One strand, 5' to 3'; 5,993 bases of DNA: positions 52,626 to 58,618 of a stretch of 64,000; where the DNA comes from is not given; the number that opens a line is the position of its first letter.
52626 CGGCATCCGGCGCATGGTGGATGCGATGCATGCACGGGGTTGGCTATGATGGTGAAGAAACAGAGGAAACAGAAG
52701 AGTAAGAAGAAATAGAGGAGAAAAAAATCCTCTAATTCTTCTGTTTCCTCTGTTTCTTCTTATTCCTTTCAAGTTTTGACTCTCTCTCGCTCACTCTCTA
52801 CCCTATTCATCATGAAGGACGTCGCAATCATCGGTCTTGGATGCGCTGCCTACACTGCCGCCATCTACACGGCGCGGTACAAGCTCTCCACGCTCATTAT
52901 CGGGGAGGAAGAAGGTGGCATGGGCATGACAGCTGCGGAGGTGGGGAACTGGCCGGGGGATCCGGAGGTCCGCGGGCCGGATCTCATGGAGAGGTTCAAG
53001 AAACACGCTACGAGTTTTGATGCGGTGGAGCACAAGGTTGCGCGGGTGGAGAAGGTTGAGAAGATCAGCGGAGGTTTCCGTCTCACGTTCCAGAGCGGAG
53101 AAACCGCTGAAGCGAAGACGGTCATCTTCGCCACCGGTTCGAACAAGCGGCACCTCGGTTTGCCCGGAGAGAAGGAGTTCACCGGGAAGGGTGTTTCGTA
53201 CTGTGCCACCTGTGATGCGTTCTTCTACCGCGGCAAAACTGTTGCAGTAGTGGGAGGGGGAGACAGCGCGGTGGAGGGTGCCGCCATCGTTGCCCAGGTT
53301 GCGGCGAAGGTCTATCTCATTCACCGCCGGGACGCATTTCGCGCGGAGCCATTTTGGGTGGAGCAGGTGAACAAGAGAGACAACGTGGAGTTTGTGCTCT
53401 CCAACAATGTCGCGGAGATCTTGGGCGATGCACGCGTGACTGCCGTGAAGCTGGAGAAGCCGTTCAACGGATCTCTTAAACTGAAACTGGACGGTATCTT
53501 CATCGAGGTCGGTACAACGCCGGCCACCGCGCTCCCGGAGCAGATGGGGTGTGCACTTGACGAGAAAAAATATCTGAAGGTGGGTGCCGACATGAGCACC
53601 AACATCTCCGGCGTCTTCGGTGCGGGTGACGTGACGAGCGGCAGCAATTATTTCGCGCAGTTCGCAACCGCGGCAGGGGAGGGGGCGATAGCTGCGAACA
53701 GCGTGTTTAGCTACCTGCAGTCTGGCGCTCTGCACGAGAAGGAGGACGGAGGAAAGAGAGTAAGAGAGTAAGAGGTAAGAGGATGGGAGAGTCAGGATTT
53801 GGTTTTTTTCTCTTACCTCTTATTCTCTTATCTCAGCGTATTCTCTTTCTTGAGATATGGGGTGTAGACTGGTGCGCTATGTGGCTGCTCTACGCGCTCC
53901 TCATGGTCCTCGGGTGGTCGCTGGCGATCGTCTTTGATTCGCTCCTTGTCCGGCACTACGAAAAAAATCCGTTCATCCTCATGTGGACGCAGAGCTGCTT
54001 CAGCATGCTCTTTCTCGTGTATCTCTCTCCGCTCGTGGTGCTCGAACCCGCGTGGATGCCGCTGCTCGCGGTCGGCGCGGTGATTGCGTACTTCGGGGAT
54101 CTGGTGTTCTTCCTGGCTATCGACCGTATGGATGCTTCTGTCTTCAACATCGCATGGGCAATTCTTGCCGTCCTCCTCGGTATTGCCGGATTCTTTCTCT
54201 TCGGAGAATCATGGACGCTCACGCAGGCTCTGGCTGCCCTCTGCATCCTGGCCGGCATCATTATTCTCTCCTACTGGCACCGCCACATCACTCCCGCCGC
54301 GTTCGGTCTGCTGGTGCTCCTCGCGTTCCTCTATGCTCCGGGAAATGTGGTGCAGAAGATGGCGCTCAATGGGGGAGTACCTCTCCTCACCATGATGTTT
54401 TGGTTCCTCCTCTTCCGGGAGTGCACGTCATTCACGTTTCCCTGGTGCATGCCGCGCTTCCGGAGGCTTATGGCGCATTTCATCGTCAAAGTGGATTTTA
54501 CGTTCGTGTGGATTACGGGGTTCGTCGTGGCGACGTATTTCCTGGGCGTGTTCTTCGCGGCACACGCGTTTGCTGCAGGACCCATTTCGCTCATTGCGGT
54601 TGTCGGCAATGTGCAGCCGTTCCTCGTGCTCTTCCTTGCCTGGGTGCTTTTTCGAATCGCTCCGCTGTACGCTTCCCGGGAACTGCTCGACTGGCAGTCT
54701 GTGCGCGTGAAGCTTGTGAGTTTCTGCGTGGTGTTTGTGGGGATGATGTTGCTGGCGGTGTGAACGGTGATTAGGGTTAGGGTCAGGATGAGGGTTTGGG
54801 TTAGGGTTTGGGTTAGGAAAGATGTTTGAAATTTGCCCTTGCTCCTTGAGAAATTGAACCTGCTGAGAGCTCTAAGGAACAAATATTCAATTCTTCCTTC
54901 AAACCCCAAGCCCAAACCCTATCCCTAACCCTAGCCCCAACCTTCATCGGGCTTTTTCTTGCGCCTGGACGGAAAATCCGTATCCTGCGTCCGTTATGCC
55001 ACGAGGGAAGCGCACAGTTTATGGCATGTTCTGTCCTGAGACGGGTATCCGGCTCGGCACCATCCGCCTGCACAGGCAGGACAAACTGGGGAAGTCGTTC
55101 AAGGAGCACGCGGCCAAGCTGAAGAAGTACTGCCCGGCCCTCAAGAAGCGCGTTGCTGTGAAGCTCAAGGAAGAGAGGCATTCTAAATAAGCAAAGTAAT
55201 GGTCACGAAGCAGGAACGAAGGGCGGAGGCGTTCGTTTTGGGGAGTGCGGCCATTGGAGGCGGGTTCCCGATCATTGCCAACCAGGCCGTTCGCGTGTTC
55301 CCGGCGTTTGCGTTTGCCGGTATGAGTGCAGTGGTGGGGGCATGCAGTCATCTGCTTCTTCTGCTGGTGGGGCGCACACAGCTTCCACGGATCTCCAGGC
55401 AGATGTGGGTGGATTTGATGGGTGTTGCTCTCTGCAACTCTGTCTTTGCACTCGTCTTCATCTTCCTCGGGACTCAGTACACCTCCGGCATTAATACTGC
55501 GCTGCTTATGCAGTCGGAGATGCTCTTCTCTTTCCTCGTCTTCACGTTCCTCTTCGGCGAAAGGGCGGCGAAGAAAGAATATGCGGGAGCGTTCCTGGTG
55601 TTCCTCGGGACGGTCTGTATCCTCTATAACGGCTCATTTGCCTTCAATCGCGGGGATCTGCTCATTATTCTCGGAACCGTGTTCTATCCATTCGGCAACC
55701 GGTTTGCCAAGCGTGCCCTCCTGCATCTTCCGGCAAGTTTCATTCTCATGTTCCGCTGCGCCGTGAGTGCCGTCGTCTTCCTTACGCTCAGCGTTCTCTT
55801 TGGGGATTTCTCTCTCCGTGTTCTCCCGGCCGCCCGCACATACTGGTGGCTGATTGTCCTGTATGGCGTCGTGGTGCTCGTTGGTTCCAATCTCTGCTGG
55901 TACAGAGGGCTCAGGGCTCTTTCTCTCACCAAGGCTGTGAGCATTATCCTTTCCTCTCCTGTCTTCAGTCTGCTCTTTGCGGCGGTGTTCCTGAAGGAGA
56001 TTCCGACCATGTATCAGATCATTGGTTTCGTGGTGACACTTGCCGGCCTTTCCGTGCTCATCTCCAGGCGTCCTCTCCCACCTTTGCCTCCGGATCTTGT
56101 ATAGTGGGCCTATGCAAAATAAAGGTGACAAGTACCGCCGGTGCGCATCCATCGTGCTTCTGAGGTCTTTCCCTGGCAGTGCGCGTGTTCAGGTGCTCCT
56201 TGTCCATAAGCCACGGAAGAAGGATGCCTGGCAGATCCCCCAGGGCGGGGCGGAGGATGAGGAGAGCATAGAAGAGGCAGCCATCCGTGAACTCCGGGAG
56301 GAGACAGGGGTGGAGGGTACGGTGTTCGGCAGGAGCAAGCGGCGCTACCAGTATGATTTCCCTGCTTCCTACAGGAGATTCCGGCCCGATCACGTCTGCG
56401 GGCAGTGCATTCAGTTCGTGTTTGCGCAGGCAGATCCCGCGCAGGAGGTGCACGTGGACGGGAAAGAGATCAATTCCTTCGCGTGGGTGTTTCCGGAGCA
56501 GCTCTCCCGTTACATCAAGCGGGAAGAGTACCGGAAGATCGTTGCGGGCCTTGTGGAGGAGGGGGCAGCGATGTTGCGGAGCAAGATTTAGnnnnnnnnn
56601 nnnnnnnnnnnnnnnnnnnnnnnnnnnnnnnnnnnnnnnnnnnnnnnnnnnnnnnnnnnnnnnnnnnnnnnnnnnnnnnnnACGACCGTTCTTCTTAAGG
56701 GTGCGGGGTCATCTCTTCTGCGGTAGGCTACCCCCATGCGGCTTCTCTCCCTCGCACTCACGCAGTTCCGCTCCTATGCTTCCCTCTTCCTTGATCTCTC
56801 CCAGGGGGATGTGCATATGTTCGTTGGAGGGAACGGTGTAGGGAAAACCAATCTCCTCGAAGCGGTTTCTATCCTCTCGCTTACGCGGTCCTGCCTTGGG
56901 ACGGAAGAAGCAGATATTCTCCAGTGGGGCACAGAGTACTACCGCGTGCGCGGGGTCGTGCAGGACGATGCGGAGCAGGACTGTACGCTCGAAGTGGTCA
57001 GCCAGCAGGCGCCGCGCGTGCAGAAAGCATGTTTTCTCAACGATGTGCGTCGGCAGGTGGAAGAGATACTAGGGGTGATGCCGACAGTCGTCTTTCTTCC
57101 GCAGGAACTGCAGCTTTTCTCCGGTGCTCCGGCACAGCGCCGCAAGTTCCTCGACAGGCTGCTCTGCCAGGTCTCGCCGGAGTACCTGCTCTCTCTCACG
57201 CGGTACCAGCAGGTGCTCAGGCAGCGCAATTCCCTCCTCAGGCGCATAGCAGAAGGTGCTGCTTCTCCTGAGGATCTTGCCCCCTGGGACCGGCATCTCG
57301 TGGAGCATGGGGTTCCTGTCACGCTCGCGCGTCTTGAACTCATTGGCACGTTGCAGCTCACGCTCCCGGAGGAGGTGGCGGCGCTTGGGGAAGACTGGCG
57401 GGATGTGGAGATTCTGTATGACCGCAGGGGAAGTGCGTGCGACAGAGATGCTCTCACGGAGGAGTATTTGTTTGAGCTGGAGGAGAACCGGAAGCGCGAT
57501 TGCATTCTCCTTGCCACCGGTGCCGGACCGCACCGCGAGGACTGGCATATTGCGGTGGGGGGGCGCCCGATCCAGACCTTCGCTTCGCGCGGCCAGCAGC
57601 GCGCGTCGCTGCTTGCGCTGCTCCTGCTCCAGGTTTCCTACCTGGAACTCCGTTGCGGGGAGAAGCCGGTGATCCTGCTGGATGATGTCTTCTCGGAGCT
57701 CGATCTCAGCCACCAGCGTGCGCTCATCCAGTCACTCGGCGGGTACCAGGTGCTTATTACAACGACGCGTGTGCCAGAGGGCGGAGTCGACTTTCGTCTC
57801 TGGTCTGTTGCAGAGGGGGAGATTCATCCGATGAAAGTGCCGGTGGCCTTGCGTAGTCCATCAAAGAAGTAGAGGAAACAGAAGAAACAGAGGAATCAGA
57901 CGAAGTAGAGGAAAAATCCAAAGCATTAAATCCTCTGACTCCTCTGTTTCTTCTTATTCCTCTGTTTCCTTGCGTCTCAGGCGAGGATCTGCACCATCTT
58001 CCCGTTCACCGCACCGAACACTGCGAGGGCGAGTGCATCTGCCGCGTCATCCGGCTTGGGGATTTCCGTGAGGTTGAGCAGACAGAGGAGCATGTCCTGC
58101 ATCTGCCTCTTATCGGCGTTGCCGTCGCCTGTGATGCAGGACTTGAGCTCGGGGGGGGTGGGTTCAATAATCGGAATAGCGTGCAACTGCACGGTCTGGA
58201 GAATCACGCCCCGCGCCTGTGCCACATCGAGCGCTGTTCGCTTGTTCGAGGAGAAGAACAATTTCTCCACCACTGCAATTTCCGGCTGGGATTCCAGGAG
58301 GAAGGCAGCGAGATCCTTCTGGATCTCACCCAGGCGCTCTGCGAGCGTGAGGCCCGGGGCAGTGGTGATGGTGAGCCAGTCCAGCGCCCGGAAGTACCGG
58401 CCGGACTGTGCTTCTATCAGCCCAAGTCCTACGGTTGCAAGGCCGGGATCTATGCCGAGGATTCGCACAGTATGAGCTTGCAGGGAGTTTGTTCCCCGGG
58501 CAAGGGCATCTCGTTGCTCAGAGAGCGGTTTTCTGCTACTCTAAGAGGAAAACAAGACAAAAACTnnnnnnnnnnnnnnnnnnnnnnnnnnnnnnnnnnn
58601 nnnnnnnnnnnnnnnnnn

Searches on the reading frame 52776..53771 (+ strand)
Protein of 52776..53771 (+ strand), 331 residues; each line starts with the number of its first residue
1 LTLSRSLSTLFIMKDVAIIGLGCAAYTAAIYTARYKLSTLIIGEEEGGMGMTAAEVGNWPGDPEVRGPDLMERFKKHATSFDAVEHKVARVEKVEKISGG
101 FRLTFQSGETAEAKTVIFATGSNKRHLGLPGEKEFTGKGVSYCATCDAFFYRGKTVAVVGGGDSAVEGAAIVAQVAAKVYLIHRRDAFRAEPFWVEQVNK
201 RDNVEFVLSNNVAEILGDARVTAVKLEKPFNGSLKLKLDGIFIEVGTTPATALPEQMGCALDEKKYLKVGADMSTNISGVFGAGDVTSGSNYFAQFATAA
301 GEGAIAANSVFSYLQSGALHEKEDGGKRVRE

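Call 9: search_protein_families(library=pfam, proteins=[window:52776-53771:+])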
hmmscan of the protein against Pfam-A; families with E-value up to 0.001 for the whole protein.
window:52776-53771:+ (331 aa): 3 families
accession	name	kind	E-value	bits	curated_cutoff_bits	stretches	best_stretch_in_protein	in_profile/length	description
PF07992.20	Pyr_redox_2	-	8.4e-47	160.4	26.1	1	14-302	1-290/291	Pyridine nucleotide-disulphide oxidoreductase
PF13738.12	Pyr_redox_3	-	2.6e-18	66.7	30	1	62-284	75-305/305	Pyridine nucleotide-disulphide oxidoreductase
PF00070.33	Pyr_redox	-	7.7e-12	46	22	1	156-227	2-80/82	Pyridine nucleotide-disulphide oxidoreductase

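Call 11: find_related_loci(query=window:52776-53771:+, collection=genome_contigs, flank=10000)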
Query window:52776-53771:+ (331 aa) in genome_contigs; peptide patterns used: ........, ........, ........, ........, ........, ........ (x = any residue, [..] = any of these).
448 stretches matched a pattern; 359 encode a relative of the query (tblastn E <= 1e-3); the best 80 are kept; 80 distinct loci.
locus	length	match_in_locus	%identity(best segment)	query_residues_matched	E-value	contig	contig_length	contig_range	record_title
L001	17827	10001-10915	77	13-317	1e-156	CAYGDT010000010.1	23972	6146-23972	MAG TPA_asm: uncultured Candidatus Peribacteria bacterium isolate ERP113451_co3_32 genome assembly, contig: NODE_1490_le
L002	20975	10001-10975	70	2-325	5e-153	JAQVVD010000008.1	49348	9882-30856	MAG: Candidatus Peribacteraceae bacterium isolate STF1_71 NODE_1335_length_49348_cov_5.210764_Sandtown_F1, whole genome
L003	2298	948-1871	73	13-320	9e-163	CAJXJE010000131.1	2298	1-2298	TPA_asm: uncultured Candidatus Peregrinibacteria bacterium isolate SRR5494785_bin.32_MetaBAT_v2.12.1_MAG genome assembly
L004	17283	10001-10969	72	1-317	4e-149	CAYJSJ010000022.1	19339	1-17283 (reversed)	MAG TPA_asm: uncultured Candidatus Peribacteria bacterium isolate ERP125453_co1_464 genome assembly, contig: NODE_2799_l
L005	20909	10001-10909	70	13-315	1e-145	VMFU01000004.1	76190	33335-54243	MAG: Candidatus Peregrinibacteria bacterium Gr01-1014_25 G01um101425_scaffold_102, whole genome shotgun sequence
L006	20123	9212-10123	65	13-316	3e-135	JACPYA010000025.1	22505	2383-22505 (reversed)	MAG: Candidatus Peregrinibacteria bacterium isolate NC_groundwater_851_Pr1_B-0.1um_56_11 Montesol18_Bp1_scaffold_556011,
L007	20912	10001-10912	68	13-316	5e-129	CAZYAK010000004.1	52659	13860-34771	MAG TPA_asm: uncultured Candidatus Peribacteria bacterium isolate binchicken_co105_114 genome assembly, contig: NODE_700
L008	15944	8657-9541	49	15-316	2e-86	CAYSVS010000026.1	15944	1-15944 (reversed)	MAG TPA_asm: uncultured Methanosarcinales archaeon isolate SRP141376_co4_88 genome assembly, contig: NODE_6277_length_15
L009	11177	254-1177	43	5-317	5e-84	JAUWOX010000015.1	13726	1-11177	MAG: bacterium isolate CSMAG_2461 CSMAG_2461_k141_744451_length_13726_cov_6.0000, whole genome shotgun sequence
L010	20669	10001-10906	46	13-315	1e-83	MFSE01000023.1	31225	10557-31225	MAG: Candidatus Moranbacteria bacterium RIFOXYA12_FULL_35_19 rifixya3_full_scaffold_607, whole genome shotgun sequence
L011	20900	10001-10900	43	15-316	2e-80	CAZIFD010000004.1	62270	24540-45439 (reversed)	MAG TPA_asm: uncultured Bdellovibrionales bacterium isolate binchicken_co168_52 genome assembly, contig: NODE_723_length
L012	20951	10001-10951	42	6-322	2e-75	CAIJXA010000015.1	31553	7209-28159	uncultured bacterium isolate Kiruna_bin-03293 genome assembly, contig: bin-03293:015/137, whole genome shotgun sequence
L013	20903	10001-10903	43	15-315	4e-75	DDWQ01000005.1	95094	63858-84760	MAG TPA_asm: Candidatus Moranbacteria bacterium UBA2282 UBA2282_contig_9212, whole genome shotgun sequence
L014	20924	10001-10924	42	7-315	1e-74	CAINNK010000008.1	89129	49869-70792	uncultured bacterium isolate AM_bin-0953 genome assembly, contig: bin-0953:08/46, whole genome shotgun sequence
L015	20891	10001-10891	43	15-311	1e-74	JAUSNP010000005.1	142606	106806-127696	MAG: Candidatus Moraniibacteriota bacterium isolate E19_metabat.bin.91 E19_k141_499440, whole genome shotgun sequence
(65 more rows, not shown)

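Call 28: find_related_loci(query=window:52776-53771:+, collection=metagenome_contigs, flank=10000)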
Query window:52776-53771:+ (331 aa) in metagenome_contigs; peptide patterns used: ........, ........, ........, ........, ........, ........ (x = any residue, [..] = any of these).
596 stretches matched a pattern (row limit reached: there are more); 498 encode a relative of the query (tblastn E <= 1e-3); the best 80 are kept; 80 distinct loci.
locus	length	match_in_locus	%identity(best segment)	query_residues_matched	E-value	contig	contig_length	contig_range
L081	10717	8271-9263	97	1-331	0e+0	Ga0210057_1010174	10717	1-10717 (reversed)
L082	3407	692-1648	74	2-315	1e-168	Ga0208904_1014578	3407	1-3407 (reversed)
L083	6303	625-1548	73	13-320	4e-153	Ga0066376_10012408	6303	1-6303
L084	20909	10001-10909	68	13-315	3e-144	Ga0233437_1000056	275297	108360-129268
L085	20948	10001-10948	66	1-315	6e-140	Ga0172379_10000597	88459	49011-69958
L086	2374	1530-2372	71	12-292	5e-146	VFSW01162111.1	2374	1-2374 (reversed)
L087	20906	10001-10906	46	13-315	8e-84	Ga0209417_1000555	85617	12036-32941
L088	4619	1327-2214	45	15-311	2e-80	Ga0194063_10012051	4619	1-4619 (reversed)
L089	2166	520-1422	42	15-315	2e-78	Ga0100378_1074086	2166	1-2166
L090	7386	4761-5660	41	15-315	3e-75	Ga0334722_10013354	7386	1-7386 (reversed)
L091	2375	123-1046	42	7-315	1e-76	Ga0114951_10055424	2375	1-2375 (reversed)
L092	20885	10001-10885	43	15-311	2e-74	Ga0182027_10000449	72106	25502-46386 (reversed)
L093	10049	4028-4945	40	9-316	1e-73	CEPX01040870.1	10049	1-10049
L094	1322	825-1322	73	15-180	4e-78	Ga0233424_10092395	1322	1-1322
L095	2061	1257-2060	45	12-280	9e-76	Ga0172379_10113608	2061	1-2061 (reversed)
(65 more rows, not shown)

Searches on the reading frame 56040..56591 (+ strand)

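Call 9: search_protein_families(library=pfam, proteins=[window:56040-56591:+])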
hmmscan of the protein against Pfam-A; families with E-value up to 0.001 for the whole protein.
window:56040-56591:+ (183 aa): 1 family
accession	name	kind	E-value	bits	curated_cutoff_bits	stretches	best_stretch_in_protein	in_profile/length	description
PF00293.34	NUDIX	-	9.5e-21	74.6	21.1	1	32-169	2-132/134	NUDIX domain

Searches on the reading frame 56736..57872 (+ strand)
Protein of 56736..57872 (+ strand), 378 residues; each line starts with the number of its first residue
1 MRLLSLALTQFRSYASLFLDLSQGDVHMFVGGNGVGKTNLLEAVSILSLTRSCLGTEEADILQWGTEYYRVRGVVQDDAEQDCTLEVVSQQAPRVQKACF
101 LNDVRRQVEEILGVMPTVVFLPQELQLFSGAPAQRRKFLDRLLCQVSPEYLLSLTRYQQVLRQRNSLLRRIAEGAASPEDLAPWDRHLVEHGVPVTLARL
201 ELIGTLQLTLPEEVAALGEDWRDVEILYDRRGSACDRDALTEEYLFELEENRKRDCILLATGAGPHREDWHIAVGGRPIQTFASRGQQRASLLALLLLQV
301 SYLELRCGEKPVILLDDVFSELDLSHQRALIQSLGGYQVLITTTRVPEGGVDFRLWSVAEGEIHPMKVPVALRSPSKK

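Call 10: search_protein_families(library=pfam, proteins=[window:56736-57872:+])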
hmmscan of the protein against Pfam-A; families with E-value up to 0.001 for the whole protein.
window:56736-57872:+ (378 aa): 5 families
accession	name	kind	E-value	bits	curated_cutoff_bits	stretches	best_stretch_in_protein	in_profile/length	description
PF02463.25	SMC_N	-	1.1e-11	45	40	1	5-345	4-198/220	RecF/RecN/SMC N terminal domain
PF13304.12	AAA_21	-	2.3e-08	34.9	27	1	27-48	2-23/304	AAA domain, putative AbiEii toxin, Type IV TA system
PF00005.33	ABC_tran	-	4.6e-05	24.5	25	1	19-143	6-124/137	ABC transporter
PF13175.12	AAA_15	-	6.7e-05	23.1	32.1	1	1-48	1-47/374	AAA ATPase domain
PF13514.12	AAA_27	-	0.00062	19.8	22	1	1-47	1-49/206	AAA domain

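Call 47: find_encoding_contigs(protein=window:56736-57872:+, flank=10000, max_places=10)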
Protein window:56736-57872:+ (378 aa): 24 contigs read that carry it; 6 places shown.
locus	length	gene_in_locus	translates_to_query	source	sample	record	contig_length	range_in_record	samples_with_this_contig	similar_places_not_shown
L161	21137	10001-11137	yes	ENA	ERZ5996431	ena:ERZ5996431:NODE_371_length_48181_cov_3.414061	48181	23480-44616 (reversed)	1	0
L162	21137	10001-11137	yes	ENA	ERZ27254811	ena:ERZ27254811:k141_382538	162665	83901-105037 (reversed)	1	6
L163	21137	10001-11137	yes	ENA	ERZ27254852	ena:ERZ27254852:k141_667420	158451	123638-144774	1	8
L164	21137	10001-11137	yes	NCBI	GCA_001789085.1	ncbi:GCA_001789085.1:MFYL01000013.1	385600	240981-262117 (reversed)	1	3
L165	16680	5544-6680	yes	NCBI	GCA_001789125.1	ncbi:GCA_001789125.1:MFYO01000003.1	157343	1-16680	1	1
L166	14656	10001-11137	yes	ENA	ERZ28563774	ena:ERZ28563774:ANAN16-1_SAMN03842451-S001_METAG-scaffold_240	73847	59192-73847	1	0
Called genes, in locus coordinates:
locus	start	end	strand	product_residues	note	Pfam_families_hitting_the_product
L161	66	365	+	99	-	PF09851:SHOCT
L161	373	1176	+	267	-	PF13489:Methyltransf_23 (weak), PF08241:Methyltransf_11 (weak), PF08242:Methyltransf_12, PF13649:Methyltransf_25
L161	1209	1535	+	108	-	PF02635:DsrE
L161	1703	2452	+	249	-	-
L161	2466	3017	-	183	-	-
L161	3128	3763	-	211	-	PF00156:Pribosyltran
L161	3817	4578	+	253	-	PF01497:Peripla_BP_2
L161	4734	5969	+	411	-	PF02812:ELFV_dehydrog_N, PF00208:ELFV_dehydrog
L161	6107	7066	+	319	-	PF07992:Pyr_redox_2, PF13738:Pyr_redox_3, PF00070:Pyr_redox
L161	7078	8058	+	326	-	PF00892:EamA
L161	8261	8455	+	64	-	-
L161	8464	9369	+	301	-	PF00892:EamA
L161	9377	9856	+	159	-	PF00293:NUDIX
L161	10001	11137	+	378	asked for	PF02463:SMC_N, PF13304:AAA_21 (faint)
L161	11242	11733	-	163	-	PF02075:RuvC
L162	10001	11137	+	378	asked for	PF02463:SMC_N, PF13304:AAA_21 (faint)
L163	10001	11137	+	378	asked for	PF02463:SMC_N, PF13304:AAA_21 (faint)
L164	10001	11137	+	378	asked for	PF02463:SMC_N, PF13304:AAA_21 (faint)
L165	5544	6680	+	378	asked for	PF02463:SMC_N, PF13304:AAA_21 (faint)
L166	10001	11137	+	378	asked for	PF02463:SMC_N, PF13304:AAA_21 (faint)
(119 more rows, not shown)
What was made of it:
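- The source is a metagenome-assembled genome (call 47).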

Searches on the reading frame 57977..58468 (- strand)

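Call 10: search_protein_families(library=pfam, proteins=[window:57977-58468:-])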
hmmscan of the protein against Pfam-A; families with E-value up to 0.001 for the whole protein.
window:57977-58468:- (163 aa): 1 family
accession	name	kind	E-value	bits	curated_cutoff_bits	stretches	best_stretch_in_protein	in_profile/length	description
PF02075.23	RuvC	-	2.4e-36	125.3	22.2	1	3-150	1-146/148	Crossover junction endodeoxyribonuclease RuvC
